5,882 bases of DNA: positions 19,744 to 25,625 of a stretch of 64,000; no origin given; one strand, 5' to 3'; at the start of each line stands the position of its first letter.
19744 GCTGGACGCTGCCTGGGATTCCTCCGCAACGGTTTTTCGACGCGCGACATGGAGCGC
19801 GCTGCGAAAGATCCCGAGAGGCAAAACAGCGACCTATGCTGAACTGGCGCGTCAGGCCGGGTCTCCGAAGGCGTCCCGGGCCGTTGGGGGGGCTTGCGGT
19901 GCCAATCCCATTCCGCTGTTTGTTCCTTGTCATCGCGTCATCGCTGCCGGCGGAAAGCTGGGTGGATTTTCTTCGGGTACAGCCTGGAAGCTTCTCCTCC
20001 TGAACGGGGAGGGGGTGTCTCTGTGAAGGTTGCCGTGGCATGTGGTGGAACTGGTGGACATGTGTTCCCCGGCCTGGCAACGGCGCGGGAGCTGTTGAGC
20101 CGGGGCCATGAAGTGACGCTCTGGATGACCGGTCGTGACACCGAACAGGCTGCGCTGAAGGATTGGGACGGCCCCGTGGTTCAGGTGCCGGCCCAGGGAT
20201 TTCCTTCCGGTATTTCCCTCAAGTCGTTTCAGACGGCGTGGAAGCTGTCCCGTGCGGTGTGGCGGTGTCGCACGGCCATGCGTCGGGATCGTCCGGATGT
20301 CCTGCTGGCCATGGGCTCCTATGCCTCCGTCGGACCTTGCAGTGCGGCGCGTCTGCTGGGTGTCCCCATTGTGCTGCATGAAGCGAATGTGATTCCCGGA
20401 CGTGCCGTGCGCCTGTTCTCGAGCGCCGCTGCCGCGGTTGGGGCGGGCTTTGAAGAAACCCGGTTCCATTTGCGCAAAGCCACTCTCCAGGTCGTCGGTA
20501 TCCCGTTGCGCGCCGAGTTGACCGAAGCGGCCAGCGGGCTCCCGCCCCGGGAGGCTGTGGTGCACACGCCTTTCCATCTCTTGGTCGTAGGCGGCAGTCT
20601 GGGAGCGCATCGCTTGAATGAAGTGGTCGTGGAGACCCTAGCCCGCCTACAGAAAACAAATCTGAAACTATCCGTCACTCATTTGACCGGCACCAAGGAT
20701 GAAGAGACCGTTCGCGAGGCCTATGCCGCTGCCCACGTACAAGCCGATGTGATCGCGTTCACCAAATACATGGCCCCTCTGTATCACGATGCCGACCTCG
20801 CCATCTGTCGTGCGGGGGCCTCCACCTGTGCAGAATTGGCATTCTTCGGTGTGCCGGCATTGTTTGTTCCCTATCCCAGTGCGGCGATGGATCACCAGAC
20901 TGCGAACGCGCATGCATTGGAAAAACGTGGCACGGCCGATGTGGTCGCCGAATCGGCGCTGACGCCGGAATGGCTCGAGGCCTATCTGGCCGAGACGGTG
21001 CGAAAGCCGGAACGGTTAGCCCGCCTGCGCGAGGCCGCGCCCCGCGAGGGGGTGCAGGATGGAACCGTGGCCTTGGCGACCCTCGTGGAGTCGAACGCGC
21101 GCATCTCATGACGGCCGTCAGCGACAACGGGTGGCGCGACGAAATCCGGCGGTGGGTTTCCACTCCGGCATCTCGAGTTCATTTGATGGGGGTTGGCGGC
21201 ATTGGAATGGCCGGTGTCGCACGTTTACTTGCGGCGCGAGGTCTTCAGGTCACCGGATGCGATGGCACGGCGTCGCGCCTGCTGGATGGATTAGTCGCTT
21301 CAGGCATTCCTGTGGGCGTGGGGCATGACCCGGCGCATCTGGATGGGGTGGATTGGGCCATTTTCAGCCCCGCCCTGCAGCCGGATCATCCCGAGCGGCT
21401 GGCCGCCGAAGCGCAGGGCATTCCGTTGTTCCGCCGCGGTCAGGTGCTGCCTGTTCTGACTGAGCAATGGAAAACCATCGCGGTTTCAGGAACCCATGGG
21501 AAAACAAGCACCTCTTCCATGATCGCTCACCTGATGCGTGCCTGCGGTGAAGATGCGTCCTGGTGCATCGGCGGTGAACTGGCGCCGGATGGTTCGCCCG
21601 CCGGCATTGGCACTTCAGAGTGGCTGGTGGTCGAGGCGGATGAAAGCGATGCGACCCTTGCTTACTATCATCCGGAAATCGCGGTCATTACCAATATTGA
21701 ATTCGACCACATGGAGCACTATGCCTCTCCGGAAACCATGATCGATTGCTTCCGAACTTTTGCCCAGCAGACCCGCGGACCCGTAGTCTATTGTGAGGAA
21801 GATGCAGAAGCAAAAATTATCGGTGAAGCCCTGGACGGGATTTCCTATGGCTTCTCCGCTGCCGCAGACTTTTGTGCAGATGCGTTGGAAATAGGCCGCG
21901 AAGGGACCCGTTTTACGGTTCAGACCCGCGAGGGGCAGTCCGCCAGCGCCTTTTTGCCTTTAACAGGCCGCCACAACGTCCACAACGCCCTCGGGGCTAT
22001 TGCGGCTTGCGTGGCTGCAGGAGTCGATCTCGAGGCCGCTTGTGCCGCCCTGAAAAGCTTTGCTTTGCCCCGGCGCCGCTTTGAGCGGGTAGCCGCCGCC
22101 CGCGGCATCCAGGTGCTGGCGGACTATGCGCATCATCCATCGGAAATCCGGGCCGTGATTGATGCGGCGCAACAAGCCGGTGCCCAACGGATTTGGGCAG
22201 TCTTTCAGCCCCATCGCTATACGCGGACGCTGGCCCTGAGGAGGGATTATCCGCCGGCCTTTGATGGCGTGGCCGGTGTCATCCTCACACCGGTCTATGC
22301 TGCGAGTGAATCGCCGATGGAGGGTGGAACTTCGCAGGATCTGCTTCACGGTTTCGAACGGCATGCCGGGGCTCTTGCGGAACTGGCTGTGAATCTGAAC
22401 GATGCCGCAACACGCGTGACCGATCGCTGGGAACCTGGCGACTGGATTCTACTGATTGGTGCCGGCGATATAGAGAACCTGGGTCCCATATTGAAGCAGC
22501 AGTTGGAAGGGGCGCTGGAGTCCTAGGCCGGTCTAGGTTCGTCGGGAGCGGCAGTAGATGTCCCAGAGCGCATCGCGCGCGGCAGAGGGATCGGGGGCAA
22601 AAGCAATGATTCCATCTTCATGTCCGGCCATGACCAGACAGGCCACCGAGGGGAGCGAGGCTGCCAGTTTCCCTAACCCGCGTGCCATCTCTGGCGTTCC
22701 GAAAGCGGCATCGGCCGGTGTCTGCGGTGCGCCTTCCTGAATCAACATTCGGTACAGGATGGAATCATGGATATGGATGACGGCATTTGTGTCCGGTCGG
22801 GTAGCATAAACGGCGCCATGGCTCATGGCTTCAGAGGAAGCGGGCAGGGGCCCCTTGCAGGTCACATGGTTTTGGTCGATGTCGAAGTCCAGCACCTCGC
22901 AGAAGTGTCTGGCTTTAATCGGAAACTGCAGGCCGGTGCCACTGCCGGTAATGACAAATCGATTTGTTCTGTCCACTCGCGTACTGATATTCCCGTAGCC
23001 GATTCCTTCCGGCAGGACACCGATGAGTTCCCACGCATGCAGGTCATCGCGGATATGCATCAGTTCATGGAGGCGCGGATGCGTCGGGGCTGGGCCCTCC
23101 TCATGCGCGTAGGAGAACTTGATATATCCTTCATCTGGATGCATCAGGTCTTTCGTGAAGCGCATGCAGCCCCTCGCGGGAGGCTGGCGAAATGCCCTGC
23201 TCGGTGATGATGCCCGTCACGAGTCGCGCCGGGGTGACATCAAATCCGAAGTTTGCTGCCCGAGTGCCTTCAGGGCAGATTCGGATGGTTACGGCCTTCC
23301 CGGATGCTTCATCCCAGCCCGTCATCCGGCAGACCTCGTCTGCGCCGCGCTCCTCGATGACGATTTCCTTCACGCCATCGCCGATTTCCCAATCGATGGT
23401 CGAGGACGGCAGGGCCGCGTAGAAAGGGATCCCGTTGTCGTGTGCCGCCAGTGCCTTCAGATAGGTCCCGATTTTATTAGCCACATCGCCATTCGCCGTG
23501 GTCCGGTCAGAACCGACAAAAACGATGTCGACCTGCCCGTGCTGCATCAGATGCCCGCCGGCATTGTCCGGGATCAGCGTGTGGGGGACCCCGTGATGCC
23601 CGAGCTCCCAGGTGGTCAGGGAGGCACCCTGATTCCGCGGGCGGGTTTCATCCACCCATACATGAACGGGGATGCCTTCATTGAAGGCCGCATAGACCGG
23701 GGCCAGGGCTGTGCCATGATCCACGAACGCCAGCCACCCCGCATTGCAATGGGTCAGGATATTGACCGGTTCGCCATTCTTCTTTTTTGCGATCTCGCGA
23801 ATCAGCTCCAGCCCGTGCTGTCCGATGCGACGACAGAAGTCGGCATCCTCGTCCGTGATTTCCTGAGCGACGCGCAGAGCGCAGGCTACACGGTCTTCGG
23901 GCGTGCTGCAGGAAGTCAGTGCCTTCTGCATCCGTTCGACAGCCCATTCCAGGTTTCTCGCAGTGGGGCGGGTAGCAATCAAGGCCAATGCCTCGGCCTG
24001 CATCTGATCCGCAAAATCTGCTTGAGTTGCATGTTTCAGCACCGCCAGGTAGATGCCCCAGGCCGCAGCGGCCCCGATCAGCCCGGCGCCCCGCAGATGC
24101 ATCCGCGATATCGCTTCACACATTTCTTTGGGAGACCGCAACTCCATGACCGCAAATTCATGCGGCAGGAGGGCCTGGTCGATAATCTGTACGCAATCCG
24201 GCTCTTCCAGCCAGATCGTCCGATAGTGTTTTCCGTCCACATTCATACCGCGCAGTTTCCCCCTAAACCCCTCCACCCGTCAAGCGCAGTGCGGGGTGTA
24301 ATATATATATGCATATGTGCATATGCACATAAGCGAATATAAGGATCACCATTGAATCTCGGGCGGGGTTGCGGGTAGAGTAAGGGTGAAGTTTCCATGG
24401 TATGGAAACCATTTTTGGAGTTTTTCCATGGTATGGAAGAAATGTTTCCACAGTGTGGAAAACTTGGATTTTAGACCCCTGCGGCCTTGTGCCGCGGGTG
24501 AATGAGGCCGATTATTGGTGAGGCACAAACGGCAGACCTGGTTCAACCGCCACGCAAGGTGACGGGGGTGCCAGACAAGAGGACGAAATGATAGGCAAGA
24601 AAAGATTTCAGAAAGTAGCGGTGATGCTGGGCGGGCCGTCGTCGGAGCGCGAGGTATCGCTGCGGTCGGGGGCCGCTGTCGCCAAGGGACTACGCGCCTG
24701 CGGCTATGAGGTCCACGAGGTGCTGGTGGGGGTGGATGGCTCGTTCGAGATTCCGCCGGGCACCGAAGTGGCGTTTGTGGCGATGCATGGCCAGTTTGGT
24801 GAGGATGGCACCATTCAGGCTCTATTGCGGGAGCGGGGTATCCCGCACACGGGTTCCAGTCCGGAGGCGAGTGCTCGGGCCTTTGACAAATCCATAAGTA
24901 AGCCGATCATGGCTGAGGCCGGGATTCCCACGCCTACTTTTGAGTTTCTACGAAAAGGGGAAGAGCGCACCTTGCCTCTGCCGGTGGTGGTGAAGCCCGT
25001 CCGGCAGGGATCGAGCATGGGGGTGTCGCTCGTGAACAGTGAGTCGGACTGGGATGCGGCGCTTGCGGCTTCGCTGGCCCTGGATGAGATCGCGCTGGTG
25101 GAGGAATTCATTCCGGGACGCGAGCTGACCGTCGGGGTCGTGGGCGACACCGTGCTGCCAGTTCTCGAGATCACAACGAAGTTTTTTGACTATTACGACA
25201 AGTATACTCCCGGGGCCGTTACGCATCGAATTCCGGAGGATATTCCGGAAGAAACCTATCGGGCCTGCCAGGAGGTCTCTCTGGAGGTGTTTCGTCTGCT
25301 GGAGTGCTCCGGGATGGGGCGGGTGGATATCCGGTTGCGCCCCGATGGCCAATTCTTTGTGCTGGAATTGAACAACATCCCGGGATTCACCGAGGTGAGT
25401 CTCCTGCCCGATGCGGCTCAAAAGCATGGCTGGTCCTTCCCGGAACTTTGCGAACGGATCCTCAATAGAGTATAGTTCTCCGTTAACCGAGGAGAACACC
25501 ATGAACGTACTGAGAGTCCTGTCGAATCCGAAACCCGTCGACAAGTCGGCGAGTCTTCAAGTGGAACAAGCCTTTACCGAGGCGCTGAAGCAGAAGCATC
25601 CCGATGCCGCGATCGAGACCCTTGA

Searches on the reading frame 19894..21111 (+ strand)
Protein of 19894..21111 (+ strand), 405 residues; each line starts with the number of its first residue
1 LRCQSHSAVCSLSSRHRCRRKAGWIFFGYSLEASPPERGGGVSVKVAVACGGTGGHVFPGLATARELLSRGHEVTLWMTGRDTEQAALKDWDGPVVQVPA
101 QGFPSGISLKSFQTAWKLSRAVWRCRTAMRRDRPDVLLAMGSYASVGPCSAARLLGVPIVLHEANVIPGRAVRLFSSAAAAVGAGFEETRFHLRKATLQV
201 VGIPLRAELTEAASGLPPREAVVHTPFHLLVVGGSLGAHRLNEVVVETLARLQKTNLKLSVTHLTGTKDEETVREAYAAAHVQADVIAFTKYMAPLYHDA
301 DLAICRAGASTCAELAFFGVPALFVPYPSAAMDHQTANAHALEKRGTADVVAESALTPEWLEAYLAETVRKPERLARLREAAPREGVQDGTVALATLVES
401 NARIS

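Call 37: search_protein_families(library=pfam, proteins=[window:19894-21111:+], max_evalue=0.0001)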
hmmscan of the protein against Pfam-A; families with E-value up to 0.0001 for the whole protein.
window:19894-21111:+ (405 aa): 4 families
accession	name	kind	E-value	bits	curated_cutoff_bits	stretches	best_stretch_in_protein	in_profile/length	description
PF04101.22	Glyco_tran_28_C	-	7.8e-41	140.3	22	1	229-389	2-161/166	Glycosyltransferase family 28 C-terminal domain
PF03033.26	Glyco_transf_28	-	1.6e-28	99.9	26.2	1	46-182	1-137/139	Glycosyltransferase family 28 N-terminal domain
PF13579.12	Glyco_trans_4_4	-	7.8e-11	43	29.7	1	63-223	10-154/158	Glycosyl transferase 4-like domain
PF13439.12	Glyco_transf_4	-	1.5e-06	28.8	28.5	1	63-162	11-102/170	Glycosyltransferase Family 4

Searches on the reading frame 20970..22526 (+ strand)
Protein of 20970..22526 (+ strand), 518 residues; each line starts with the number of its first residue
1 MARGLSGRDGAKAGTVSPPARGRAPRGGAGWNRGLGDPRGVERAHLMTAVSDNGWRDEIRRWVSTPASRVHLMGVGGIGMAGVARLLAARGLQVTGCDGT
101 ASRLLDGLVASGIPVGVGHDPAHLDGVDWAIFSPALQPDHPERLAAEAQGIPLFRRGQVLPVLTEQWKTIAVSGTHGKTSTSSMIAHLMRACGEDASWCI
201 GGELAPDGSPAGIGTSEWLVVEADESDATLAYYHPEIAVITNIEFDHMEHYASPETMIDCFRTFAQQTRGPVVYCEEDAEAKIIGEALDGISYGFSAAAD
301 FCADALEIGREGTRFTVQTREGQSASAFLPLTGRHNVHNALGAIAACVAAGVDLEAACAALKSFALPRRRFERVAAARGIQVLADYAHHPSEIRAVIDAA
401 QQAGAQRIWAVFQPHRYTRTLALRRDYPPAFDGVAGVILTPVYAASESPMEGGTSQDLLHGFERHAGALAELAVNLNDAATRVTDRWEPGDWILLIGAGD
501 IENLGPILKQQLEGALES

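Call 37: search_protein_families(library=pfam, proteins=[window:20970-22526:+], max_evalue=0.0001)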
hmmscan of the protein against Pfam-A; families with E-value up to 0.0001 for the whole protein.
window:20970-22526:+ (518 aa): 3 families
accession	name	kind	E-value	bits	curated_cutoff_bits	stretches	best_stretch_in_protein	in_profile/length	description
PF08245.18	Mur_ligase_M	-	7e-23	82.1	24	1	172-347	1-200/200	Mur ligase middle domain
PF01225.30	Mur_ligase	-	1.3e-18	67.6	21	1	70-166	2-93/95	Mur ligase family, catalytic domain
PF02875.26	Mur_ligase_C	-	1e-16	62.4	28.4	1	369-499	1-127/127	Mur ligase, glutamate ligase domain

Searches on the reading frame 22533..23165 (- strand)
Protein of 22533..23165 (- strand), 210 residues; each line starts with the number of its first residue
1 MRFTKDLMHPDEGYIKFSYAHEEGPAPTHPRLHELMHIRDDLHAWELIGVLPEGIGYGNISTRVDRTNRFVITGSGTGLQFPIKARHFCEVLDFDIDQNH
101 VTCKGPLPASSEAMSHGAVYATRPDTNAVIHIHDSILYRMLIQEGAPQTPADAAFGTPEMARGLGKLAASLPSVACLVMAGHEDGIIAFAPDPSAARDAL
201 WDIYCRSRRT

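Call 37: search_protein_families(library=pfam, proteins=[window:22533-23165:-], max_evalue=0.0001)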
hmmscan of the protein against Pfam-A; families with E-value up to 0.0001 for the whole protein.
window:22533-23165:- (210 aa): 1 family
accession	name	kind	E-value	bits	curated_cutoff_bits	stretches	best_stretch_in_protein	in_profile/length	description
PF00596.27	Aldolase_II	-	2.2e-13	50.9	22.2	1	57-147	20-108/183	Class II Aldolase and Adducin N-terminal domain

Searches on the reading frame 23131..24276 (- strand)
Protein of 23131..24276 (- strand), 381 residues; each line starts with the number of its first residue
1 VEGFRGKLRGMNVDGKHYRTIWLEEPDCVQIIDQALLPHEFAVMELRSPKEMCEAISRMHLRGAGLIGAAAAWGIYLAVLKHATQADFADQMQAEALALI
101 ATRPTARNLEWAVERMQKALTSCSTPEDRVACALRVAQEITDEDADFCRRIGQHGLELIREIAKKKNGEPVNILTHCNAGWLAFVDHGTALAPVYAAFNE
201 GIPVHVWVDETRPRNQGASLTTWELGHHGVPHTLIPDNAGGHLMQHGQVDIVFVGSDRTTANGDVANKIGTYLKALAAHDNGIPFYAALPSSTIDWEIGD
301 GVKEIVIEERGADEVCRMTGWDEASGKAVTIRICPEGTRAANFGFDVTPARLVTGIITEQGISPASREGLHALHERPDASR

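Call 37: search_protein_families(library=pfam, proteins=[window:23131-24276:-], max_evalue=0.0001)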
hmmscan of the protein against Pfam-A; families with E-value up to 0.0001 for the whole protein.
window:23131-24276:- (381 aa): 1 family
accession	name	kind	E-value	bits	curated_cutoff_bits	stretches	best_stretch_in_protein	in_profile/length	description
PF01008.23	IF-2B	-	8.6e-66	222.5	22.4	1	62-363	3-278/280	Initiation factor 2 subunit family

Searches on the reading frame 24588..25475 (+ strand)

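Call 37: search_protein_families(library=pfam, proteins=[window:24588-25475:+], max_evalue=0.0001)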
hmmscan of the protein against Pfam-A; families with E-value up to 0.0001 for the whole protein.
window:24588-25475:+ (295 aa): 7 families
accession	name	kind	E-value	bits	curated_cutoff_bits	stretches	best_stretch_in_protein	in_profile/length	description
PF07478.18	Dala_Dala_lig_C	-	4.4e-48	163.9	24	1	108-292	2-203/204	D-ala D-ala ligase C-terminus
PF01820.27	Dala_Dala_lig_N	-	1.6e-18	67.8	34.6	2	59-90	90-121/121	D-ala D-ala ligase N-terminus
PF13535.11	ATP-grasp_4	-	9.4e-11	42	27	1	130-263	2-150/160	ATP-grasp domain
PF02655.19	ATP-grasp_3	-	6.9e-08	33.2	23.2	1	100-262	3-154/160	ATP-grasp domain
PF02222.28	ATP-grasp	-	1.8e-05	24.9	27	1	108-244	3-143/179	ATP-grasp domain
PF02786.22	CPSase_L_D2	-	5.5e-05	23.2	19.8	1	128-262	36-177/211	Carbamoyl-phosphate synthase L chain, ATP binding domain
PF08443.16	RimK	-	9.4e-05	22.5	21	0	100-270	3-172/188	RimK-like ATP-grasp domain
